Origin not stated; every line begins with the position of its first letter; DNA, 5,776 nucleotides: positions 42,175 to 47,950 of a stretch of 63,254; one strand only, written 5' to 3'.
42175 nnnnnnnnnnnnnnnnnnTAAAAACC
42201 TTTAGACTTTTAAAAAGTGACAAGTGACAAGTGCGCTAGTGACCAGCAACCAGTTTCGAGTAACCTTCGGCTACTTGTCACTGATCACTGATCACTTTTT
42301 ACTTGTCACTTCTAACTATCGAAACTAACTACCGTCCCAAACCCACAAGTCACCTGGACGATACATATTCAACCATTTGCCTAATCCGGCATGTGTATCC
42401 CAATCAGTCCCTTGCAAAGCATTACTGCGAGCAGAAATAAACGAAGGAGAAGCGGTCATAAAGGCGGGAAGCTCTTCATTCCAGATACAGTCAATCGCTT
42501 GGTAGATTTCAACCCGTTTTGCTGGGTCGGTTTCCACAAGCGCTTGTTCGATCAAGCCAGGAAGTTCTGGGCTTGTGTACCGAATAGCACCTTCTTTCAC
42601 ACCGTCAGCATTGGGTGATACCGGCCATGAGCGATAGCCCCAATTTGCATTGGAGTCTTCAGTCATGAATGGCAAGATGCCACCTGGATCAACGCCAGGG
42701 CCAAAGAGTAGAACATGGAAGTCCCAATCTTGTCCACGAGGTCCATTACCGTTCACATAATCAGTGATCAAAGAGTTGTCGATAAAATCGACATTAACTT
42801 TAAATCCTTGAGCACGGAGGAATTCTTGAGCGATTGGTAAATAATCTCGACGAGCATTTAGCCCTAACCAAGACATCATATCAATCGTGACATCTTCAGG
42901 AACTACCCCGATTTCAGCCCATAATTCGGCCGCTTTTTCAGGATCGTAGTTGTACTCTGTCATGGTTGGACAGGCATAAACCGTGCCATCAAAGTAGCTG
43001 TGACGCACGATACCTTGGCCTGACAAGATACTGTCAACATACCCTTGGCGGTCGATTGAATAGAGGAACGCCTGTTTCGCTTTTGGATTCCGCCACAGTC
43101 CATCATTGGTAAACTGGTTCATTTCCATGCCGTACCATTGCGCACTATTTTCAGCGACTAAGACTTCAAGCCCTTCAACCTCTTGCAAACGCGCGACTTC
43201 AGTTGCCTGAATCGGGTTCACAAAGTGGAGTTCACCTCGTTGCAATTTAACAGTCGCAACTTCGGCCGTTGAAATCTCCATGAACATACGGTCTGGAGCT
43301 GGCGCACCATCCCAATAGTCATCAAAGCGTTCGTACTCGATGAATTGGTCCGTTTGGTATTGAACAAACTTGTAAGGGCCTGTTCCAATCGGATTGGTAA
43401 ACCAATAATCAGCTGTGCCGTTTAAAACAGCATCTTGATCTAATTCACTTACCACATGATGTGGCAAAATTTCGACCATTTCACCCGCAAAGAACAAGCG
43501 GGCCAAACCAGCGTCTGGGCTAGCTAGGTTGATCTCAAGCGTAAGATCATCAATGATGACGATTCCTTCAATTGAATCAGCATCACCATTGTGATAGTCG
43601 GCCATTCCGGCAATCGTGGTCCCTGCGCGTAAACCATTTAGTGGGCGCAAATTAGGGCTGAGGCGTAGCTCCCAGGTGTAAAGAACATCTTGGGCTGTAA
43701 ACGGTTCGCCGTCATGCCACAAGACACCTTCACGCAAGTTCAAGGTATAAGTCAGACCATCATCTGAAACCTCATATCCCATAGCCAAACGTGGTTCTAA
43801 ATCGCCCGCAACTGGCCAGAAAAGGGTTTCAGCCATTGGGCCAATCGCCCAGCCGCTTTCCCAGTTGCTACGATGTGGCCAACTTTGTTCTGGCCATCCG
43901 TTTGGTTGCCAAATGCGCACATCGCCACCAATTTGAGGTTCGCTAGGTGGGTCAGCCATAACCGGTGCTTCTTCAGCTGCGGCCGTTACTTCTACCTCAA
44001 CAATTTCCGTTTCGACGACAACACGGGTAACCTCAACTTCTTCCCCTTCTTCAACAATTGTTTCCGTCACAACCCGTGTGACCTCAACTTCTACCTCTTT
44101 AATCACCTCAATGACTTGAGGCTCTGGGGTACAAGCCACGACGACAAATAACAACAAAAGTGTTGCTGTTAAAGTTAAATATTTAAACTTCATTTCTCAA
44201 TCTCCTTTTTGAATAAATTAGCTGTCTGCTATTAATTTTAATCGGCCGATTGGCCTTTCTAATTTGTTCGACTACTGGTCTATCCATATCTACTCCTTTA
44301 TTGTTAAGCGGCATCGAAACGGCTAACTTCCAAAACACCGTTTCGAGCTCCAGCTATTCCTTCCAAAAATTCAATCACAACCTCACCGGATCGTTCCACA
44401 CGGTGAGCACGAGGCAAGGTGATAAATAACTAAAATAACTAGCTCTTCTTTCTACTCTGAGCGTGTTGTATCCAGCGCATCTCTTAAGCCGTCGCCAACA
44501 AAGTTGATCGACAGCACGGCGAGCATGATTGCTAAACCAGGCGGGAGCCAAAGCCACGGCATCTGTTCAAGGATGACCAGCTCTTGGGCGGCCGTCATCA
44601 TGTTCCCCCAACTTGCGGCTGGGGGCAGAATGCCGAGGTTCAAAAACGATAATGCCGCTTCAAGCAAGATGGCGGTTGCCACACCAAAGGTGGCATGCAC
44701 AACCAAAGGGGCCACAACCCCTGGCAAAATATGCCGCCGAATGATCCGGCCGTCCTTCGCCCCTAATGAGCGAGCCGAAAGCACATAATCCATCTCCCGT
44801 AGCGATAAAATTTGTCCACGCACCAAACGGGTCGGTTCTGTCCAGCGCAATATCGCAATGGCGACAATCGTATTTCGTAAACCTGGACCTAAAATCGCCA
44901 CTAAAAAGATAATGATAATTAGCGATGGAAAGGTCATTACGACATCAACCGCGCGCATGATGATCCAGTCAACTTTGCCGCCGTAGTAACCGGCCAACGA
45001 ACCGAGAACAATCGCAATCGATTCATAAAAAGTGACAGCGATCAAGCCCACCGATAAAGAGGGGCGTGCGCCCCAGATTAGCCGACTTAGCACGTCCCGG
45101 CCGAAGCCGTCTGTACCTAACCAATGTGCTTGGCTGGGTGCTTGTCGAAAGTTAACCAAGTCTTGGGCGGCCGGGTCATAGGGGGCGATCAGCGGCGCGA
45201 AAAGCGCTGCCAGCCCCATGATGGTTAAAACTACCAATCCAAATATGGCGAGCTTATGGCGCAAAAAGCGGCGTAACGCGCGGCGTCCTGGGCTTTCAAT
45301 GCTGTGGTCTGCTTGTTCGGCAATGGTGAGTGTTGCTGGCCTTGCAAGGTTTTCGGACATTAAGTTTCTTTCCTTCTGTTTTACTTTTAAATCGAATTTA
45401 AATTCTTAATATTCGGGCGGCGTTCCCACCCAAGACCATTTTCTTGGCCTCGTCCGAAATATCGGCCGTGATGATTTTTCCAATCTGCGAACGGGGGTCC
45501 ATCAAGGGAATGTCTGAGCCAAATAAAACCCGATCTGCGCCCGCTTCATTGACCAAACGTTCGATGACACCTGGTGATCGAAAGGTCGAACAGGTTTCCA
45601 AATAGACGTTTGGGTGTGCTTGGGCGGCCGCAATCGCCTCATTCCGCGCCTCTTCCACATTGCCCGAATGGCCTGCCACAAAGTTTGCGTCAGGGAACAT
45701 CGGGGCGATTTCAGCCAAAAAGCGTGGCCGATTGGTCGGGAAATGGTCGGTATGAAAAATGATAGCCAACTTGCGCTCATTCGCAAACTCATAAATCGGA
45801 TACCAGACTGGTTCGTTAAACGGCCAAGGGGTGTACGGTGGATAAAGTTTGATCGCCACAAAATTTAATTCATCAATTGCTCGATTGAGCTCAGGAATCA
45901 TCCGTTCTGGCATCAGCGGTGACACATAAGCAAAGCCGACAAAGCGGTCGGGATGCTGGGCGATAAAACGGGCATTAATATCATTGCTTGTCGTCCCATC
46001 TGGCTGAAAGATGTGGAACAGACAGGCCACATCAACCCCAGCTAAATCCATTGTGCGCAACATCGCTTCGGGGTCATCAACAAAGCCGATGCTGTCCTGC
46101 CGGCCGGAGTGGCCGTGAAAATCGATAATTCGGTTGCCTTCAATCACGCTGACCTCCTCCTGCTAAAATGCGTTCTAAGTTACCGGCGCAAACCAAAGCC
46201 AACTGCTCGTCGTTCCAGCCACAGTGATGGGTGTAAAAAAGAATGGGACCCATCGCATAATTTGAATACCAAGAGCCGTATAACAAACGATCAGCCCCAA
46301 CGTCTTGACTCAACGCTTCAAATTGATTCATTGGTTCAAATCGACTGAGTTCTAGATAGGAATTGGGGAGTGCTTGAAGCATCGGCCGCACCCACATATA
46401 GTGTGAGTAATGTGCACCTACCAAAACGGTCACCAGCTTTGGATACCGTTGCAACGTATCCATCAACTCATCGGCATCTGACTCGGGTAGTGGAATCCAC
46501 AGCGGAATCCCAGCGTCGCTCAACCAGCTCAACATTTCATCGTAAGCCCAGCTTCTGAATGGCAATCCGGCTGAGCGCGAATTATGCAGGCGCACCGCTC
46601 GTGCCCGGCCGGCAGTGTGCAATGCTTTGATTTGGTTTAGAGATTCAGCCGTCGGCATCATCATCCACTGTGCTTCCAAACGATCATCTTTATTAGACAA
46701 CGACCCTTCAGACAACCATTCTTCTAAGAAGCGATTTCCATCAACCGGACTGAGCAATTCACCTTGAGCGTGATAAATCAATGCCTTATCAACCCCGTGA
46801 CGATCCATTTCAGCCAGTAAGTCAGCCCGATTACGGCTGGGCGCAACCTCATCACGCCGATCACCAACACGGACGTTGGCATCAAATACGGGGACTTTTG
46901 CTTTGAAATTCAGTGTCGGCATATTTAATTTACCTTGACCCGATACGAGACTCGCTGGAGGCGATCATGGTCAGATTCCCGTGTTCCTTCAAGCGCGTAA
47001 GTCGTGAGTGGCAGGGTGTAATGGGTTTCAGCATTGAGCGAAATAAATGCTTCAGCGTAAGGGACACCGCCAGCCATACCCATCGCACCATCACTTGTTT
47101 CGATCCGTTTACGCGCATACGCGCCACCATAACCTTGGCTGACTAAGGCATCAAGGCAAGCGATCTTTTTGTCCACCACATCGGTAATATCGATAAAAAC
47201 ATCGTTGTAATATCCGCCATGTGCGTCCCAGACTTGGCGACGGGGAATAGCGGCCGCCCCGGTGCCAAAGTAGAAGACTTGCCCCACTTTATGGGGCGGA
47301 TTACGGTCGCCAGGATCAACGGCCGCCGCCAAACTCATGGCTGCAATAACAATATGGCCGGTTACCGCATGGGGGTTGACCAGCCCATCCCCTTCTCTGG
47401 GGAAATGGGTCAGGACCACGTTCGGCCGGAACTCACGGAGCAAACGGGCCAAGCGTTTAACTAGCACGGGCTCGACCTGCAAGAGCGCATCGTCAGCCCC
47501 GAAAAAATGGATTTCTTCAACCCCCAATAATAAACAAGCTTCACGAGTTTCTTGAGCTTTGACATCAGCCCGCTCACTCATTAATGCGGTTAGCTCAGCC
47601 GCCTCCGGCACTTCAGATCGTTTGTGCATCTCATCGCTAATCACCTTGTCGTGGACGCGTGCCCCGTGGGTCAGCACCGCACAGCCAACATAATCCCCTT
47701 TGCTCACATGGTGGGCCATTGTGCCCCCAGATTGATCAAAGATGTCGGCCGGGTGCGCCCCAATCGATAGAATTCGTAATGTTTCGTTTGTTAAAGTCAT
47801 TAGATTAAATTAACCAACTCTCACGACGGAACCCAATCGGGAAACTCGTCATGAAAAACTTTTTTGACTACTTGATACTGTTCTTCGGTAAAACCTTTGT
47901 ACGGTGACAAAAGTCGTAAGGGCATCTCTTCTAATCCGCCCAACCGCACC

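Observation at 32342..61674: Inverted copies of a 105-125 nt repeat exactly bracket a 29-kb run of 26 same-strand catabolic genes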

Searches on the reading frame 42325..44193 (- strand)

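Call 8: search_protein_families(library=pfam, proteins=[window:42325-44193:-])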
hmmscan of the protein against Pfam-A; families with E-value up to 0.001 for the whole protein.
window:42325-44193:- (622 aa): 1 family
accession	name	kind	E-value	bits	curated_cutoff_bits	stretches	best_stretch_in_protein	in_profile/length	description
PF00496.27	SBP_bac_5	-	3.9e-68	230.7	32.4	1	132-507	2-354/368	Bacterial extracellular solute-binding proteins, family 5 Middle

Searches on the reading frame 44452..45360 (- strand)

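Call 8: search_protein_families(library=pfam, proteins=[window:44452-45360:-])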
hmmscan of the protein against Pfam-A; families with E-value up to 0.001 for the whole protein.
window:44452-45360:- (302 aa): 2 families
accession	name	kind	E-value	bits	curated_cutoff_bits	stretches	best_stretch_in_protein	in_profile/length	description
PF00528.27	BPD_transp_1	-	5.7e-32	111.4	26.4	1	116-297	1-179/184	Binding-protein-dependent transport system inner membrane component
PF12911.12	OppC_N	-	1.9e-18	66.5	23.9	1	23-75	1-53/53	N-terminal TM domain of oligopeptide transport permease C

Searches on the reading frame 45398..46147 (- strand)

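Call 8: search_protein_families(library=pfam, proteins=[window:45398-46147:-])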
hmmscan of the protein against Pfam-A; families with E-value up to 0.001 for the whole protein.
window:45398-46147:- (249 aa): 1 family
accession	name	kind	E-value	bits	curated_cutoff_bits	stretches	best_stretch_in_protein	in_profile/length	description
PF04909.20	Amidohydro_2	-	8e-39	134.6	26.4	1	23-249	37-289/289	Amidohydrolase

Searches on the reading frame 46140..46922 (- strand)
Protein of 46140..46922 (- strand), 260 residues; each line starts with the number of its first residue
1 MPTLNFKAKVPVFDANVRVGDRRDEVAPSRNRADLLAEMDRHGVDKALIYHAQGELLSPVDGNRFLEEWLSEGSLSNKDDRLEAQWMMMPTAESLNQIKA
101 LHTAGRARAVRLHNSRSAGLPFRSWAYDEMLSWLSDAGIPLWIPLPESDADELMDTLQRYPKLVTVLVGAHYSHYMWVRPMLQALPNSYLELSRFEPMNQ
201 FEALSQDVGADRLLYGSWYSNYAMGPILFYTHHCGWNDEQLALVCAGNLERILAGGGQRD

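Call 8: search_protein_families(library=pfam, proteins=[window:46140-46922:-])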
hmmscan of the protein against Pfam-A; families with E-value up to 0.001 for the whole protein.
window:46140-46922:- (260 aa): 1 family
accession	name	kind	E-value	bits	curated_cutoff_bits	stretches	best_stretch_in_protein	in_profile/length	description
PF04909.20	Amidohydro_2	-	3.7e-07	30.6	26.4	1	67-217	66-245/289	Amidohydrolase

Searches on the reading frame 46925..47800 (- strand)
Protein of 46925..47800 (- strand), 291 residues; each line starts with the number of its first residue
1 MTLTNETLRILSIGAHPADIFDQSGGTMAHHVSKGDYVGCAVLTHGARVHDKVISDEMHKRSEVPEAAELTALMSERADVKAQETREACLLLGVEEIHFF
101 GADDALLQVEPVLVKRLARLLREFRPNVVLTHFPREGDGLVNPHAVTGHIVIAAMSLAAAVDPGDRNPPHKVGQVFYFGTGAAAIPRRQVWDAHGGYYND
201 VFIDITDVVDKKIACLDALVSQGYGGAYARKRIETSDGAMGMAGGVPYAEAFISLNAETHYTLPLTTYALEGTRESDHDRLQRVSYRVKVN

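Call 8: search_protein_families(library=pfam, proteins=[window:46925-47800:-])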
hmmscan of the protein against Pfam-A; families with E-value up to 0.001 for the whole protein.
window:46925-47800:- (291 aa): 1 family
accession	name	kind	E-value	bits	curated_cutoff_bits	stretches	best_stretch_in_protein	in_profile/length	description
PF02585.22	PIG-L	-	2.5e-18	67.3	28.2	1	11-154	1-128/129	GlcNAc-PI de-N-acetylase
